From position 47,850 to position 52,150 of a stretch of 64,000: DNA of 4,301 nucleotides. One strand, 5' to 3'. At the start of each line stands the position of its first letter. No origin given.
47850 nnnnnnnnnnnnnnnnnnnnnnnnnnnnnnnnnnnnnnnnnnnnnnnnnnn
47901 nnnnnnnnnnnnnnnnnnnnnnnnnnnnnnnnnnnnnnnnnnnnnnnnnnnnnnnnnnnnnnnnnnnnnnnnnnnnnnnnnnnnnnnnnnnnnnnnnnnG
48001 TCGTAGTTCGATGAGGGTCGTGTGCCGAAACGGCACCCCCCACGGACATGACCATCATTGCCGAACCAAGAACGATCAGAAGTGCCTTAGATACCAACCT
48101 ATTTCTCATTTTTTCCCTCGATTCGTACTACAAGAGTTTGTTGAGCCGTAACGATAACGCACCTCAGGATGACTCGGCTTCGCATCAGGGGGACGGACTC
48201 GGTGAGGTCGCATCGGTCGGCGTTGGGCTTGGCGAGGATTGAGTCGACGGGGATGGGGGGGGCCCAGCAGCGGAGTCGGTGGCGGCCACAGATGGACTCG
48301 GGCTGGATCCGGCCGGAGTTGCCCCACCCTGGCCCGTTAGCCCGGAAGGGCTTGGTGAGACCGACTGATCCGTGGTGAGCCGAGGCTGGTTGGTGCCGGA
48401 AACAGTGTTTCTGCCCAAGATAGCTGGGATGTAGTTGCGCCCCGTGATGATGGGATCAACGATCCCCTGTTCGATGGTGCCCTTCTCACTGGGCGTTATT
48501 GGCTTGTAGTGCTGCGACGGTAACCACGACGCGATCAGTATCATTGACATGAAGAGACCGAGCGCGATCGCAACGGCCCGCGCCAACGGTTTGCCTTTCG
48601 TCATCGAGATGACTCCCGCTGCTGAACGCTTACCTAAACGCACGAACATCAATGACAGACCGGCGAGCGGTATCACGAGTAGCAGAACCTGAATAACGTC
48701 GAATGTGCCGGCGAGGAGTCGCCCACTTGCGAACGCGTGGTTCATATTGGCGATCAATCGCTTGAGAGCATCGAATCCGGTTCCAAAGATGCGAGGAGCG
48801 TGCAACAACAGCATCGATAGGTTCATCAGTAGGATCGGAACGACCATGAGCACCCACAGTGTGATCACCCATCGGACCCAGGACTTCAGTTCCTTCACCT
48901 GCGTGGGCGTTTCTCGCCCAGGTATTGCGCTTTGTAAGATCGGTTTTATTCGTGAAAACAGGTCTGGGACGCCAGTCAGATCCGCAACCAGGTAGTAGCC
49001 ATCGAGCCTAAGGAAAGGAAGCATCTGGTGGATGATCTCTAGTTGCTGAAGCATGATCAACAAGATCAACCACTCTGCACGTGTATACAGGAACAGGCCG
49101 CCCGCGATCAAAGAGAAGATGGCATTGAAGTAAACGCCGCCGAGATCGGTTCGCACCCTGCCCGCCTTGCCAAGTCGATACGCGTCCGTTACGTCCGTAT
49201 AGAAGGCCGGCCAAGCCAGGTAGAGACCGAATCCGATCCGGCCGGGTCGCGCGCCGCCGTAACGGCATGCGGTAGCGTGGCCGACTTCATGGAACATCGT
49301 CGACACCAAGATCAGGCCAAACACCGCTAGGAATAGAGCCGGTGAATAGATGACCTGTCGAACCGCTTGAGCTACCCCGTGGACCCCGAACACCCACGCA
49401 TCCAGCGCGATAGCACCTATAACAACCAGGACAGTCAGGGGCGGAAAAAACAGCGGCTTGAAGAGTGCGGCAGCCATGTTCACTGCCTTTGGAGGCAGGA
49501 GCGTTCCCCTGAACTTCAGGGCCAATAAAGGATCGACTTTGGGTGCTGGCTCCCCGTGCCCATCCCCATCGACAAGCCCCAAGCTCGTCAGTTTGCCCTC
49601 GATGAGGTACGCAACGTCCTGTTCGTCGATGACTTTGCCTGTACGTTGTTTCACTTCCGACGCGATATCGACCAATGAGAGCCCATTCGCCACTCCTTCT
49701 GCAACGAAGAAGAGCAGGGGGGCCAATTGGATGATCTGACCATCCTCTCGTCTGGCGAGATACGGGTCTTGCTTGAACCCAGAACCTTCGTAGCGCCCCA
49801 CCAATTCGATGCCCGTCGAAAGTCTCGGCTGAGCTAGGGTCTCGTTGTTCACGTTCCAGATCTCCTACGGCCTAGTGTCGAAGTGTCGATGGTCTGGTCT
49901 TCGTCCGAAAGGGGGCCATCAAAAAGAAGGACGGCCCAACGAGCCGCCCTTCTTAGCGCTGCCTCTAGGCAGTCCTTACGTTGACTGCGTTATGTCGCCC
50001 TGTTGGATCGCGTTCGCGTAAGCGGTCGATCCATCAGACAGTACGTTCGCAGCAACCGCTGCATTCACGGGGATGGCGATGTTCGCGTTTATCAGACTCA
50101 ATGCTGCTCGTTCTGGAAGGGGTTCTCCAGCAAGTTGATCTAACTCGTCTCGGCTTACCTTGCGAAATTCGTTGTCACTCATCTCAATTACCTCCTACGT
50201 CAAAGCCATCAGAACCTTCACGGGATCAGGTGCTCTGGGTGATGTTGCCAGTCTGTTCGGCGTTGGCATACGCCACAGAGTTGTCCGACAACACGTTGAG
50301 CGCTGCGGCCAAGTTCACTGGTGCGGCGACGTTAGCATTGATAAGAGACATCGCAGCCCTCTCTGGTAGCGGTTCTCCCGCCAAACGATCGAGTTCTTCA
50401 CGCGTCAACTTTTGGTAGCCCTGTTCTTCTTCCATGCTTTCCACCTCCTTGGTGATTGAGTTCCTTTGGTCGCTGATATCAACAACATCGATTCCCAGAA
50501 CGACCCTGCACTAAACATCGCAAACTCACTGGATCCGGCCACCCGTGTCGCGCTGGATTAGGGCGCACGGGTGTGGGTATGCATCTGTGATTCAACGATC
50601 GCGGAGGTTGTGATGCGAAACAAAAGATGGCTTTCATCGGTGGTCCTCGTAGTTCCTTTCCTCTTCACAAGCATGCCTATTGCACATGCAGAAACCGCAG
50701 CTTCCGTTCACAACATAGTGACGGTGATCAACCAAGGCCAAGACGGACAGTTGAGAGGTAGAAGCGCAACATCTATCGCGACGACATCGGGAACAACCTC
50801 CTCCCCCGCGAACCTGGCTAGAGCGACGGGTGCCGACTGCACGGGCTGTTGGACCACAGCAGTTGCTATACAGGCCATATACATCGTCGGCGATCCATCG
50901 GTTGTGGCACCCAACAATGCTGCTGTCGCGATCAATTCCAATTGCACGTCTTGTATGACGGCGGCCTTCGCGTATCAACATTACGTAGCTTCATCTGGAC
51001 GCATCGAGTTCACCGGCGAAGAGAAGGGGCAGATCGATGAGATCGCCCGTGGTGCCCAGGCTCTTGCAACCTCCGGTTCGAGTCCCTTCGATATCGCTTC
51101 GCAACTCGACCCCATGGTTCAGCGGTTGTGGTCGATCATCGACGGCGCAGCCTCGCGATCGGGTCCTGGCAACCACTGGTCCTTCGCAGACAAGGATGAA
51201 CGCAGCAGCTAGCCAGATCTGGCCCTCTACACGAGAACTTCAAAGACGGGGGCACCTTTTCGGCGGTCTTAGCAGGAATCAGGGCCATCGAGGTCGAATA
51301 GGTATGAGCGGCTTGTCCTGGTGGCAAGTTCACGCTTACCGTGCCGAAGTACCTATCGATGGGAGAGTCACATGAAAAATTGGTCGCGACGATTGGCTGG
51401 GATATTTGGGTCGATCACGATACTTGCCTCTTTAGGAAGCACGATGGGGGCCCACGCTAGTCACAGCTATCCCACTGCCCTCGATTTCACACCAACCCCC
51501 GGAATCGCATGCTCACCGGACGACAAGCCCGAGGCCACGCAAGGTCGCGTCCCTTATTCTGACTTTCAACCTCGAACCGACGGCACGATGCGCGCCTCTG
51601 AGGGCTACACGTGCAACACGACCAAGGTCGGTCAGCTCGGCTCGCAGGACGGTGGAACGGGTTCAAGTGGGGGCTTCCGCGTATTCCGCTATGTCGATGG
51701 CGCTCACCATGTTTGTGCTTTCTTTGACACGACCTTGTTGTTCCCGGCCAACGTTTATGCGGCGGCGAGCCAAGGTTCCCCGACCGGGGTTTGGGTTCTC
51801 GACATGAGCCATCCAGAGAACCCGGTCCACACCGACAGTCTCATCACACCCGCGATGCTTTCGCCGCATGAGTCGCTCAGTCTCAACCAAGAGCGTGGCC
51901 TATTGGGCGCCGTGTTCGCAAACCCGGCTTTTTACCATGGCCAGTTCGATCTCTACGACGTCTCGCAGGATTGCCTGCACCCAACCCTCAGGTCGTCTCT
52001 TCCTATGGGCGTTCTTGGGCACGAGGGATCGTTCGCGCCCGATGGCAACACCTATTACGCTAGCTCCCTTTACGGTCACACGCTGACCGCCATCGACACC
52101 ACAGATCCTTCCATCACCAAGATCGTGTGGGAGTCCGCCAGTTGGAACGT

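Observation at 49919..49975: Intrinsic-terminator-like hairpin plus U-tract between the precursor-like peptide genes and the M50 peptidase gene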

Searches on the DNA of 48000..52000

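Call 8: search_rna_families(source=window, start=48000, end=52000, threshold=evalue, max_evalue=1)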
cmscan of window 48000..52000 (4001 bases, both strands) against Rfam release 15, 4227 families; matches with E-value up to 1: 2.
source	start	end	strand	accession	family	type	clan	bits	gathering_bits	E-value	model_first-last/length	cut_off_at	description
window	49921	50071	-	RF01757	sbcD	Gene; sRNA;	-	20.3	40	0.69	1-155/155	no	sbcD RNA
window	48414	48464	-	RF01704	Glutamine-II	Cis-reg; riboswitch;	-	16.5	33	0.91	1-60/60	no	Glutamine-II riboswitch aptamer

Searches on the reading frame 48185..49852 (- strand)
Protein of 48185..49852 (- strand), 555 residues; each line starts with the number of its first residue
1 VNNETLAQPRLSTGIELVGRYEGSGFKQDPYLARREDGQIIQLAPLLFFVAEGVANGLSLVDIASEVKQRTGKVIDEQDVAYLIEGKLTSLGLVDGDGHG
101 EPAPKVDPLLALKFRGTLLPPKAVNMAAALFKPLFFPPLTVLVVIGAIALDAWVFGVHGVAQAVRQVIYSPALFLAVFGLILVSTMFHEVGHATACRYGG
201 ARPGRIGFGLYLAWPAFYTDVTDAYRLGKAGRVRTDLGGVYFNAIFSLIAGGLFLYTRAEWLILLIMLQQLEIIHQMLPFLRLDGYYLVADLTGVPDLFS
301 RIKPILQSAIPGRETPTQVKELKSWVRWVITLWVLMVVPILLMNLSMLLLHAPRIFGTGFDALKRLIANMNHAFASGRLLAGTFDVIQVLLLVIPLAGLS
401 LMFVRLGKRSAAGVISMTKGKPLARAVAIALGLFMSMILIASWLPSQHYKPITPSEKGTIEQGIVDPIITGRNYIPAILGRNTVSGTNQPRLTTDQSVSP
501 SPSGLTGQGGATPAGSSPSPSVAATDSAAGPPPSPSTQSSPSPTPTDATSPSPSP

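Call 6: search_protein_families(library=pfam, proteins=[window:48185-49852:-], max_evalue=0.01)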
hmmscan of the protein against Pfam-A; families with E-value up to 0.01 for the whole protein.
window:48185-49852:- (555 aa): 1 family
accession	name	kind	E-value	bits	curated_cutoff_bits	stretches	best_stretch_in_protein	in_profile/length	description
PF02163.28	Peptidase_M50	-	0.0039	17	27.2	0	180-438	5-169/221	Peptidase family M50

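Call 7: search_protein_families(library=ncbifam, proteins=[window:48185-49852:-], max_evalue=0.01)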
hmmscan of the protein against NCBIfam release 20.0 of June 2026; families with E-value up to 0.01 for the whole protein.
window:48185-49852:- (555 aa): 2 families
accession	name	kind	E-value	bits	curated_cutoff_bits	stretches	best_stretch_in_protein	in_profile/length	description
NF041824.1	daptide_HExxH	equivalog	8.4e-29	100.8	300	1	62-318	43-309/379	daptide biosynthesis intramembrane metalloprotease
NF058609.1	RiPP_HExxH_LiaK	equivalog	4.4e-13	49.5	225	1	162-292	79-211/246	YydH/LiaK family epipeptide maturation metalloprotease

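Call 11: find_homologous_proteins(query=window:48185-49852:-, max_evalue=1e-10)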
Query window:48185-49852:- (555 aa): 4607 proteins with E <= 1e-10 among 8000 candidates; the best 120 are listed.
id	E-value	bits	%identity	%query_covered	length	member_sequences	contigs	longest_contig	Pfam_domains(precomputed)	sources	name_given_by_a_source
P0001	0.0e+0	1225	100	100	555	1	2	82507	-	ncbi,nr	ncbi:MAG: hypothetical protein ABR507_09810 [Actinomycetota bacterium]|nr:hypothetical protein [Acti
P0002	1.4e-161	557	55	82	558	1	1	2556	-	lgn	-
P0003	5.1e-160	552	48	100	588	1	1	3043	-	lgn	-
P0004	1.9e-158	547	57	49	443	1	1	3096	-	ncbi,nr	ncbi:MAG: putative peptide zinc metalloprotease protein, partial [Gaiellaceae bacterium]|nr:putative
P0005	1.9e-155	537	49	88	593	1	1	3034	-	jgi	jgi:putative peptide zinc metalloprotease protein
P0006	3.2e-155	536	46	95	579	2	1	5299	-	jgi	jgi:putative peptide zinc metalloprotease protein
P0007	3.2e-155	536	49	83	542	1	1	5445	-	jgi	-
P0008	1.7e-154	534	49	90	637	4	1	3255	-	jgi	jgi:putative peptide zinc metalloprotease protein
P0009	2.2e-153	530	46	98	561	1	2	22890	-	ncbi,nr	ncbi:MAG: hypothetical protein ABR520_09385 [Mycobacteriales bacterium]|nr:hypothetical protein [Fra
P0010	2.2e-153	530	49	84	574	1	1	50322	-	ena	-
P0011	3.1e-153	529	49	91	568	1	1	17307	-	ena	-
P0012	3.6e-153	529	48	93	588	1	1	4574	-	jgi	jgi:putative peptide zinc metalloprotease protein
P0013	6.9e-153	528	53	82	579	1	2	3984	-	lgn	-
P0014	8.5e-153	528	50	90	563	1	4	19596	-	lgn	-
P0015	1.0e-152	528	49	88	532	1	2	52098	-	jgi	jgi:putative peptide zinc metalloprotease protein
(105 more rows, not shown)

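Call 14: find_related_loci(query=A1, collection=genome_contigs, flank=4000)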
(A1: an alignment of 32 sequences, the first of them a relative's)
Query A1 (555 aa) in genome_contigs; peptide patterns used: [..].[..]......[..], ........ (x = any residue, [..] = any of these).
599 stretches matched a pattern (row limit reached: there are more); 579 encode a relative of the query (tblastn E <= 1e-3); the best 80 are kept; 80 distinct loci.
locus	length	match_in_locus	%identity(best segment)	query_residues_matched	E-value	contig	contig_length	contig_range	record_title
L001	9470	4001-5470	48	9-499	4e-149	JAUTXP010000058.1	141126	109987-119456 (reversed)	MAG: Acidimicrobiaceae bacterium isolate BP_115 scaffold_1793846, whole genome shotgun sequence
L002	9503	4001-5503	46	2-502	2e-148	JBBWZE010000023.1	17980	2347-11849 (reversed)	MAG: Actinomycetota bacterium isolate Holy_191 scaffold_9979584, whole genome shotgun sequence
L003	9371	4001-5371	51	9-464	1e-147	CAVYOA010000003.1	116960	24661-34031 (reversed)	MAG: uncultured Solirubrobacterales bacterium isolate MFD05747.bin.3.302 genome assembly, contig: contig_19240, whole ge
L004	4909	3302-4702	49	9-472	3e-146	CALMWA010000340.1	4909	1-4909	MAG TPA_asm: uncultured actinobacterium isolate SRR6670123_bin.74_CONCOCT_v1.1_MAG genome assembly, contig: ERZ534009.13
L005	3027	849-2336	49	9-519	5e-151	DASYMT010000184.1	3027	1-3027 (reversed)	MAG TPA_asm: Acidimicrobiales bacterium isolate SMAG_U4382 k141_1558115, whole genome shotgun sequence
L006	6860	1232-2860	46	9-541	1e-143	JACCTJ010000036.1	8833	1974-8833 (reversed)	MAG: Thermoleophilaceae bacterium isolate MGR_bin71 SD2897-2912_k127_944064, whole genome shotgun sequence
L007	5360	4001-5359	48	8-460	5e-143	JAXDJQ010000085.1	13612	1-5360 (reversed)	MAG: Actinomycetota bacterium isolate BP_575 scaffold_653105, whole genome shotgun sequence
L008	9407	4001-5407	49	7-472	3e-141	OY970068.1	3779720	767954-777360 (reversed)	MAG: uncultured Actinomycetes bacterium isolate MFD04212.bin.1.59 genome assembly, chromosome: 1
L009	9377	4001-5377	49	8-464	8e-141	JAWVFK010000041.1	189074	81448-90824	MAG: Solirubrobacterales bacterium isolate BP_451 scaffold_3395307, whole genome shotgun sequence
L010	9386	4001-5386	49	4-464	2e-140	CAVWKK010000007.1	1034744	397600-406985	MAG: uncultured Actinomycetes bacterium isolate MFD08669.bin.1.39 genome assembly, contig: contig_3163, whole genome sho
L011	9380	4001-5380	49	9-466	9e-140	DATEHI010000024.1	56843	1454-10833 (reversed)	MAG TPA_asm: Candidatus Dormiibacterota bacterium isolate SMAG_U8807 k141_1124573, whole genome shotgun sequence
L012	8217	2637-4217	44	12-553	1e-138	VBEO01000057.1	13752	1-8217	MAG: Chloroflexi bacterium isolate CF_28 14_0929_05_20cm_scaffold_4929, whole genome shotgun sequence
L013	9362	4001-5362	50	8-460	3e-137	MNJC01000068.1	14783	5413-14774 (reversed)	MAG: Actinobacteria bacterium 13_1_20CM_4_69_9 13_1_20cm_4_scaffold_10204, whole genome shotgun sequence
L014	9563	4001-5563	43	9-544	2e-136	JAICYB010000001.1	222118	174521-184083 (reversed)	MAG: Actinomycetes bacterium isolate LS_FP_2_bin.162 k141_120947_length_222118_cov_10.9982, whole genome shotgun sequenc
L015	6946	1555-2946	49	2-464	4e-136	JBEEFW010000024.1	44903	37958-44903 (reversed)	MAG: Acidimicrobiaceae bacterium isolate BP_92 scaffold_5592153, whole genome shotgun sequence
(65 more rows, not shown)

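Call 49: search_protein_families(library=padloc, proteins=[window:48185-49852:-], max_evalue=0.01)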
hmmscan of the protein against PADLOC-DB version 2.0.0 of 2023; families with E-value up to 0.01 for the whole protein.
window:48185-49852:- (555 aa): 0 families

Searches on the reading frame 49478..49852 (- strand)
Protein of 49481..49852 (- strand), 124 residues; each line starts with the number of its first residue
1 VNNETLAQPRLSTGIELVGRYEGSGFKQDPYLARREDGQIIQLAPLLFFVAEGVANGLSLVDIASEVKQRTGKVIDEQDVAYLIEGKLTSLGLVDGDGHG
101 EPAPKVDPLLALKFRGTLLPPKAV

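Call 48: search_protein_families(library=pfam, proteins=[window:49481-49852:-], max_evalue=10)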
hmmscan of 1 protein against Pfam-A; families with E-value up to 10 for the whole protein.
seq(124 aa): 0 families

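Call 56: predict_structure(alignment_id=A3)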
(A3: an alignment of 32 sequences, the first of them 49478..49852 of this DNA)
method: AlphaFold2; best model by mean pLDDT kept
length: 125 residues; sequences in the alignment: 32
mean_pLDDT: 76.0   pTM: 0.64
mean pLDDT of the five models: 76.0, 73.6, 72.3, 71.3, 69.2
residues with pLDDT >= 90: 38; 70-90: 49; 50-70: 15; < 50: 23
segments of 3 or more residues with pLDDT < 50: 1-5, 98-102, 104-107, 113-116
pLDDT, mean of each block of 10 residues (from residue 1): 53 86 80 89 92 89 92 91 89 67 50 49 47
secondary structure, 60 per line:
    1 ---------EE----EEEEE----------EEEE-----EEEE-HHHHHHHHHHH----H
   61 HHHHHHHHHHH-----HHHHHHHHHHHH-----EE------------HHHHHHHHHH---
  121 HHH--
elements in order: E16-20 E31-34 E40-43 H45-55 H60-71 H77-88 H108-117

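Call 58: fold_search(model_id=the predicted structure, library=pdb)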
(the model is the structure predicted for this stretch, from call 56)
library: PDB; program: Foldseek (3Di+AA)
matches with E <= 10: 527; with E <= 0.001: 0
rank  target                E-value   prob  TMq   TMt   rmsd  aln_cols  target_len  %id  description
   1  6jx3_B                1.1e-02  1.00  0.49  0.68   3.3        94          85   18  Lasso peptide synthetase B1 complexed with the leader peptide (released 2019-06-26)
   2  5v1u_B                3.1e-02  0.99  0.45  0.61   4.7        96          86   11  TbiB1 in Complex with the TbiA(beta) Leader Peptide (released 2018-09-05)
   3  7vzy_B                5.0e-02  0.90  0.42  0.10   8.6       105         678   16  The structure of GdmN complex with AMP and 20-O-methyl-19-chloroproansamitocin (released 2022-11-16)
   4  7vzz_B                5.7e-02  0.89  0.42  0.10   8.7       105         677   16  The structure of GdmN in complex with the natural tetrahedral intermediate, carbamoyl adenylate, and 20-O-methyl-19-ch (released 2022-11-16)
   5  5v1v_A                7.3e-02  0.98  0.47  0.62   4.4        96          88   11  TbiB1 in Complex with the TbiA(alpha) Leader Peptide (released 2018-09-05)
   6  5v1u_A                7.7e-02  0.99  0.47  0.65   4.3        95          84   13  TbiB1 in Complex with the TbiA(beta) Leader Peptide (released 2018-09-05)
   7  7vx0_B                1.3e-01  0.75  0.42  0.10   8.7       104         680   16  The structure of GdmN complex with ATP (released 2022-11-16)
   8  5v1u_D                1.4e-01  0.97  0.47  0.65   4.3        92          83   13  TbiB1 in Complex with the TbiA(beta) Leader Peptide (released 2018-09-05)
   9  7vzq_A                1.6e-01  0.80  0.43  0.10   6.9       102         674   17  The structure of GdmN V24Y/G157A/R158A/G188R mutant in complex with carbamoyl adenylate intermediate (released 2022-11-16)
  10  7vyj_A                2.3e-01  0.66  0.42  0.10   7.0       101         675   16  The structure of GdmN in complex with carbamoyl adenylate intermediate (released 2022-11-16)
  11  7vyj_B                2.3e-01  0.57  0.41  0.10   8.7       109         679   15  The structure of GdmN in complex with carbamoyl adenylate intermediate (released 2022-11-16)
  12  7vx0_A                2.4e-01  0.66  0.42  0.10   7.0       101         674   16  The structure of GdmN complex with ATP (released 2022-11-16)
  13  7vzq_B                2.8e-01  0.60  0.42  0.10   8.7       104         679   16  The structure of GdmN V24Y/G157A/R158A/G188R mutant in complex with carbamoyl adenylate intermediate (released 2022-11-16)
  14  7vzu_B                3.3e-01  0.38  0.37  0.10   9.4       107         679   19  The structure of GdmN Y82F mutant (released 2022-11-16)
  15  7vzu_A                3.7e-01  0.51  0.37  0.09   4.7        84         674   23  The structure of GdmN Y82F mutant (released 2022-11-16)
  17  5v1u_C                4.0e-01  0.75  0.44  0.59   4.3        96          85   10  TbiB1 in Complex with the TbiA(beta) Leader Peptide (released 2018-09-05)
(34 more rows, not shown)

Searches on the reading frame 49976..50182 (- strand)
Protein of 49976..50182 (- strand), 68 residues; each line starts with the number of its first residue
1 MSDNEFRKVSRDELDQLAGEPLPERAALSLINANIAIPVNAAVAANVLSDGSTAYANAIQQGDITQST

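Call 6: search_protein_families(library=pfam, proteins=[window:49976-50182:-], max_evalue=0.01)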
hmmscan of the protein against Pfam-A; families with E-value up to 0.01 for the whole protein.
window:49976-50182:- (68 aa): 0 families

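Call 7: search_protein_families(library=ncbifam, proteins=[window:49976-50182:-], max_evalue=0.01)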
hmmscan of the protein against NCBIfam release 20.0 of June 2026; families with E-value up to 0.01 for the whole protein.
window:49976-50182:- (68 aa): 0 families

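Call 12: find_homologous_proteins(query=window:49976-50182:-, max_evalue=0.001)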
Query window:49976-50182:- (68 aa): 4036 proteins with E <= 0.001 among 4044 candidates; the best 120 are listed.
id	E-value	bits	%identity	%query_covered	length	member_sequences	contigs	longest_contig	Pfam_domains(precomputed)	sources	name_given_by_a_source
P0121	2.3e-34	133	100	100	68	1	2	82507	-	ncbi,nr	ncbi:MAG: hypothetical protein ABR507_09815 [Actinomycetota bacterium]|nr:hypothetical protein [Acti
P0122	1.4e-26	108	83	97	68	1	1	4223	-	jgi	jgi:hypothetical protein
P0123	1.8e-26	108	82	100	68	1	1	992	-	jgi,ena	jgi:hypothetical protein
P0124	2.1e-26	108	82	100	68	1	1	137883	-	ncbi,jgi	ncbi:MAG: hypothetical protein QOD92_596 [Acidimicrobiaceae bacterium]|jgi:hypothetical protein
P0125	2.4e-26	108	82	100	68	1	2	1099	-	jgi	jgi:hypothetical protein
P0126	2.9e-26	107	83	97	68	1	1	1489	-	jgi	jgi:hypothetical protein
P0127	2.9e-26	107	81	100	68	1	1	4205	-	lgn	-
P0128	4.3e-26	107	78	100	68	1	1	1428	-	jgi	jgi:hypothetical protein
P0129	5.1e-26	107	81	100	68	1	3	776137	-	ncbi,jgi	ncbi:MAG: hypothetical protein QOI95_452 [Acidimicrobiaceae bacterium]|jgi:hypothetical protein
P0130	7.1e-26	106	82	100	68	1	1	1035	-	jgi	jgi:hypothetical protein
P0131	9.0e-26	106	81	100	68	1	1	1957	-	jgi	jgi:hypothetical protein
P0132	1.2e-25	106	81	94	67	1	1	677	-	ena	-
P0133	1.2e-25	105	81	100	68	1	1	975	-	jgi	jgi:hypothetical protein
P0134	1.3e-25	105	76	100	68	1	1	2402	-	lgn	-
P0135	1.4e-25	105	83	97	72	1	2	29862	-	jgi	jgi:hypothetical protein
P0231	2.4e-23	98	72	100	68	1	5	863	-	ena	-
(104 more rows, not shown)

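Call 49: search_protein_families(library=padloc, proteins=[window:49976-50182:-], max_evalue=0.01)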
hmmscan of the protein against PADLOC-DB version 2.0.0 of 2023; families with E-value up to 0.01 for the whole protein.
window:49976-50182:- (68 aa): 0 families

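Call 55: find_encoding_contigs(protein=P0231, flank=2000, max_places=8)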
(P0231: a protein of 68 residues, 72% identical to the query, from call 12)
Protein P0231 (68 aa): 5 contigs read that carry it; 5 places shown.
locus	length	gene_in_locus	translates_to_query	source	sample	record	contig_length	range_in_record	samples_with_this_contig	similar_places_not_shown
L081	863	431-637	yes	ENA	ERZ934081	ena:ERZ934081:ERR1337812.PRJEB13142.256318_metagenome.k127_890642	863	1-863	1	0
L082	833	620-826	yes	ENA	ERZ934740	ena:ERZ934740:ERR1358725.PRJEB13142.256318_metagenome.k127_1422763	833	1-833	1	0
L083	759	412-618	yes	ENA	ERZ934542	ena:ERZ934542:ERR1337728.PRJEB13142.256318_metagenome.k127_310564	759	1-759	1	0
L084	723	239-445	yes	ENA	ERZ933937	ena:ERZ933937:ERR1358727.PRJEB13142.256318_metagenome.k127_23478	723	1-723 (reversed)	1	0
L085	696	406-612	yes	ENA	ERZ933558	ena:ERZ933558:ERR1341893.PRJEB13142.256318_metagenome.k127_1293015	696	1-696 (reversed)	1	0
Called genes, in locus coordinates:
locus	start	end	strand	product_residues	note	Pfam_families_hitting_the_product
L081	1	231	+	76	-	?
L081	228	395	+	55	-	-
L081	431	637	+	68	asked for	-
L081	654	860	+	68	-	-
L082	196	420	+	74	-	-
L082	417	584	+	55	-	-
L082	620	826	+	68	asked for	-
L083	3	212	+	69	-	?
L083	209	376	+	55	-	-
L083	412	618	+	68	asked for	-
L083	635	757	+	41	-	?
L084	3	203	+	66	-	?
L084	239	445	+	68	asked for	-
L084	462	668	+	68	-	-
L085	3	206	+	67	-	?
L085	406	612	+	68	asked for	-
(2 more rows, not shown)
